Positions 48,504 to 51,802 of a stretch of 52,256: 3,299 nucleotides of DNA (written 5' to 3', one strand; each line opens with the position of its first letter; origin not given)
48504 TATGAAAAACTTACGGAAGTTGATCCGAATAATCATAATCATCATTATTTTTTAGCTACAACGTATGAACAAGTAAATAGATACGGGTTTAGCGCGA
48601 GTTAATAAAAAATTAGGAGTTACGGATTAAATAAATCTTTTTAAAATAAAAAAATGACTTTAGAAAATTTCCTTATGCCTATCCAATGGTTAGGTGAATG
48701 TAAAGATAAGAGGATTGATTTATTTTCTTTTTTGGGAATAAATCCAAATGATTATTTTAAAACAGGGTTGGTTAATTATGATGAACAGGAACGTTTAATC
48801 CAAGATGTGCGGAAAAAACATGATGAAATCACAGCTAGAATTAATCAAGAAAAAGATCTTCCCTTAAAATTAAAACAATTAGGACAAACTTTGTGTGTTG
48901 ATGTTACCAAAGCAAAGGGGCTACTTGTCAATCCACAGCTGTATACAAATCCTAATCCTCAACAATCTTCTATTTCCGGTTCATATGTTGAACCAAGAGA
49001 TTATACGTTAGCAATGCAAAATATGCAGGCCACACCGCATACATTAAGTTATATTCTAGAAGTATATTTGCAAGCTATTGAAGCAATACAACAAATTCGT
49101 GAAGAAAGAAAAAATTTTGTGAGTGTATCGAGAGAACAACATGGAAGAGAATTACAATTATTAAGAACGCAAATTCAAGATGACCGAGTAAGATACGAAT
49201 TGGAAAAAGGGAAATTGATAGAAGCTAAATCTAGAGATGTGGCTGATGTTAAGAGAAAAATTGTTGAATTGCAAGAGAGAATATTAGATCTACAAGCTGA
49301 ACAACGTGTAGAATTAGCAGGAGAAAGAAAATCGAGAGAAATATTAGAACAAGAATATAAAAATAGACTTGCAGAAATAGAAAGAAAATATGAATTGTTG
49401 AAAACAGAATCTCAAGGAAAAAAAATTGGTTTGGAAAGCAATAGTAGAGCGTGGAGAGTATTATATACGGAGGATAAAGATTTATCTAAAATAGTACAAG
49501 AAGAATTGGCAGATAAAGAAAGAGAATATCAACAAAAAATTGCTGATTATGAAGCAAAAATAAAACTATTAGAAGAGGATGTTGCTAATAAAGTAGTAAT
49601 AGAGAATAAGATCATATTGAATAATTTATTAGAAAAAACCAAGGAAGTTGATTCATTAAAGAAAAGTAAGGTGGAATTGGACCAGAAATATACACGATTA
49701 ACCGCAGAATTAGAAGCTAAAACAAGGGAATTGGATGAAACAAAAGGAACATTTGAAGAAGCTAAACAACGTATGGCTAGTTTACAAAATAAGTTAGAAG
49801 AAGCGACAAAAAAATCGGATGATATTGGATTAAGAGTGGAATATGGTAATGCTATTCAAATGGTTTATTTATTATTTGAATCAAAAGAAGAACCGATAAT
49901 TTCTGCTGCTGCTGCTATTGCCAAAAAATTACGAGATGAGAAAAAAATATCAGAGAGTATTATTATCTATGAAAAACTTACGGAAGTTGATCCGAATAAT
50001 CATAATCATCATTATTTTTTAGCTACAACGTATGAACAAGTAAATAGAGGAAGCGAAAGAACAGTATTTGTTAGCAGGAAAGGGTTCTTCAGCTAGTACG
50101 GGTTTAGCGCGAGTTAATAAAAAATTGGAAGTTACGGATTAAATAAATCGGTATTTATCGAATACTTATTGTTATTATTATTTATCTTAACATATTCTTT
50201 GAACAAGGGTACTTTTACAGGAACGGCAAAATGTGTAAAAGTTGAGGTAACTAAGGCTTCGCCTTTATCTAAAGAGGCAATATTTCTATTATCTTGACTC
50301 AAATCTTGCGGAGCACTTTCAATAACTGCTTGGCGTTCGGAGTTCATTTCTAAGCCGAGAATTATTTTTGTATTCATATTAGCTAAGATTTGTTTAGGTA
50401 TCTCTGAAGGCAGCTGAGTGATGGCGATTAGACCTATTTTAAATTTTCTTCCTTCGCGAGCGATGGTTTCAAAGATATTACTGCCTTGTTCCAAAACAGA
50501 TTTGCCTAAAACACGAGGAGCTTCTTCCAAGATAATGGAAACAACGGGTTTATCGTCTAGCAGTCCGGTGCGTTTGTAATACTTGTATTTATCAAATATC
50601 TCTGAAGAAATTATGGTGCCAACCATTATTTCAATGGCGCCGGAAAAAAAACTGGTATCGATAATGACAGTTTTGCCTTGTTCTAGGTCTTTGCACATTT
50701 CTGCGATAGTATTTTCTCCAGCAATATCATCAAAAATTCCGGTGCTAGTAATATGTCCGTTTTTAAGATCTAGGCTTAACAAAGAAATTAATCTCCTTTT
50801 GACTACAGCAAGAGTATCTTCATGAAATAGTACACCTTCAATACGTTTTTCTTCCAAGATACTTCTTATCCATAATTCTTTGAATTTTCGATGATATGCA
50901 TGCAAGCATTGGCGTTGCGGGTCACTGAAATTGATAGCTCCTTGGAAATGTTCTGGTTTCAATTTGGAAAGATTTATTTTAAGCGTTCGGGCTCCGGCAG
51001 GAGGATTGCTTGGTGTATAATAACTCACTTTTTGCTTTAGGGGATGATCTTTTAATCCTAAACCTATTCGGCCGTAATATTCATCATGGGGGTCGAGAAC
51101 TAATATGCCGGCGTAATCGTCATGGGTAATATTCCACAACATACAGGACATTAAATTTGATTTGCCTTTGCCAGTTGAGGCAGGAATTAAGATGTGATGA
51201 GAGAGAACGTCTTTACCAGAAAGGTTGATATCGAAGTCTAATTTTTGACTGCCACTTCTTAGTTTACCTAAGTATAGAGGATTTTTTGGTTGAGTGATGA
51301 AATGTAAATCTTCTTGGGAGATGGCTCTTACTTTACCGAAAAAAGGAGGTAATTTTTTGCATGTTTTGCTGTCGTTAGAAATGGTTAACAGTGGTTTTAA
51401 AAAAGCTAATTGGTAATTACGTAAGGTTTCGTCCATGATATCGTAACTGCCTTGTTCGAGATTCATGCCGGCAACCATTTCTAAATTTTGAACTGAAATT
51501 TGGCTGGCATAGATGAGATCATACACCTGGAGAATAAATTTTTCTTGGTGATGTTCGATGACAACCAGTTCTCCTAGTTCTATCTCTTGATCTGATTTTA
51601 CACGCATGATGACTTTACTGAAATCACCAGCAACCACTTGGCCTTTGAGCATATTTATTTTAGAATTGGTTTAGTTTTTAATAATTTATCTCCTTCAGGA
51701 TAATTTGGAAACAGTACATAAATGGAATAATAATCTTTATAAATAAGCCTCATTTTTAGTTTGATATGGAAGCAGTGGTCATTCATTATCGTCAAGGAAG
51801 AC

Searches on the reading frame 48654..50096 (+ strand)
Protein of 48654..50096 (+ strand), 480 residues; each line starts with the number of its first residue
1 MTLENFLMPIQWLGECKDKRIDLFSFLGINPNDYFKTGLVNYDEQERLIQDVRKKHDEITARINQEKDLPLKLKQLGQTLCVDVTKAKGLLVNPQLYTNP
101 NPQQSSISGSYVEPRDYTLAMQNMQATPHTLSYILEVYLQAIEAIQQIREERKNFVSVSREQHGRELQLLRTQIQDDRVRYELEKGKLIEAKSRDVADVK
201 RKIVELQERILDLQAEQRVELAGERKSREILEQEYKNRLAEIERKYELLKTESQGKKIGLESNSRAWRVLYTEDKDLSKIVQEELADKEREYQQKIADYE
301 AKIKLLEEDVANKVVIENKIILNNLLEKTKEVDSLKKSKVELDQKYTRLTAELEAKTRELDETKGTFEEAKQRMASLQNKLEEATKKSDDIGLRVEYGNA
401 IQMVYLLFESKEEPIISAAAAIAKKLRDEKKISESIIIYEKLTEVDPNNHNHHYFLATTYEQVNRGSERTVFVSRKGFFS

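Call 54: search_protein_families(library=pfam, proteins=[window:48654-50096:+], max_evalue=0.001)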
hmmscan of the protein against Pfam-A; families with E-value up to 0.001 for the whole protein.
window:48654-50096:+ (480 aa): 0 families

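Call 78: search_protein_families(library=ncbifam, proteins=[window:48654-50096:+], max_evalue=0.001)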
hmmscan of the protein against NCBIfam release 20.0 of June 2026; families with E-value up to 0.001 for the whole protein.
window:48654-50096:+ (480 aa): 1 family
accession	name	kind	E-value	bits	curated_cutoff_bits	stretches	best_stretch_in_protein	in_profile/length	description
TIGR02169.1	SMC_prok_A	equivalog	0.00024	18.9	729.4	1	120-393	676-939/1165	chromosome segregation protein SMC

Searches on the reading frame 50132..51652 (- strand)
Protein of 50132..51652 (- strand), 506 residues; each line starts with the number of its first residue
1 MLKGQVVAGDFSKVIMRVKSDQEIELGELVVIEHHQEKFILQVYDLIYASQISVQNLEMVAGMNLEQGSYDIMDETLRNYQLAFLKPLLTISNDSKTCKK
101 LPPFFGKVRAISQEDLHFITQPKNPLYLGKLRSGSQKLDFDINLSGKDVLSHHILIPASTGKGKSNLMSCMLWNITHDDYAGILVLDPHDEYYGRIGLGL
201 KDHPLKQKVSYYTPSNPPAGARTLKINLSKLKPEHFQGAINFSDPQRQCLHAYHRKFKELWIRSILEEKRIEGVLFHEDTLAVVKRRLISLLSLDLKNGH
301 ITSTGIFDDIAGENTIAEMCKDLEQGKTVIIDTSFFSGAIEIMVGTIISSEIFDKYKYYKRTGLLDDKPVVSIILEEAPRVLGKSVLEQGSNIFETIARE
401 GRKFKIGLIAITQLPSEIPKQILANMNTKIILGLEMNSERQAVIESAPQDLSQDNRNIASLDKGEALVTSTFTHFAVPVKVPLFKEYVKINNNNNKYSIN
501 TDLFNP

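Call 54: search_protein_families(library=pfam, proteins=[window:50132-51652:-], max_evalue=0.001)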
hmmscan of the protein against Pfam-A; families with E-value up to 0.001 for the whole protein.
window:50132-51652:- (506 aa): 3 families
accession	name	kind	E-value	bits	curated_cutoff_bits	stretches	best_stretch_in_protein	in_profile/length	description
PF01935.23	DUF87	-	3.3e-24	86.6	23.2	1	127-351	2-219/220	Helicase HerA, central domain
PF12846.13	AAA_10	-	8.8e-05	22.1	27.5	0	387-475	255-346/362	AAA-like domain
PF09378.16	HAS-barrel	-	0.00051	20.5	25.2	0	12-52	10-51/90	HAS barrel domain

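Call 78: search_protein_families(library=ncbifam, proteins=[window:50132-51652:-], max_evalue=0.001)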
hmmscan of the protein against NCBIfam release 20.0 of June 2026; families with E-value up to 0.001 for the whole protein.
window:50132-51652:- (506 aa): 8 families
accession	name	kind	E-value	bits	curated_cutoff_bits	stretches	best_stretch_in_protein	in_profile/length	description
NF040937.1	HerA_Thermprot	equivalog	2.6e-26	92.1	800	2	318-485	299-465/487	DNA double-strand break repair helicase HerA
NF040819.1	helicase_HerA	equivalog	4.1e-25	88.3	970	2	369-486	403-519/561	DNA double-strand break repair helicase HerA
NF053655.1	CedD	equivalog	5e-18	65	600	1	128-481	201-525/527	DNA-translocating ATPase CedD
NF042943.1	HerA_antiphage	equivalog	5.4e-18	64.9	800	2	369-474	433-542/566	anti-phage-associated helicase HerA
NF033849.1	ser_rich_anae_1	subfamily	1.6e-13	49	650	1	339-448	987-1104/1163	serine-rich protein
NF042944.1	HerA_antiphage_2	equivalog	3.6e-13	49.1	850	1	327-470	378-531/576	anti-phage-associated helicase HerA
NF045975.1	VirB4_plasma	equivalog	1.2e-07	29.9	590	1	123-192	488-555/894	Mbov_0397 family ICE element conjugal transfer ATPase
TIGR03928.1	T7_EssCb_Firm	equivalog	0.0003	18.5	778.4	0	366-446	911-991/1296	type VII secretion protein EssC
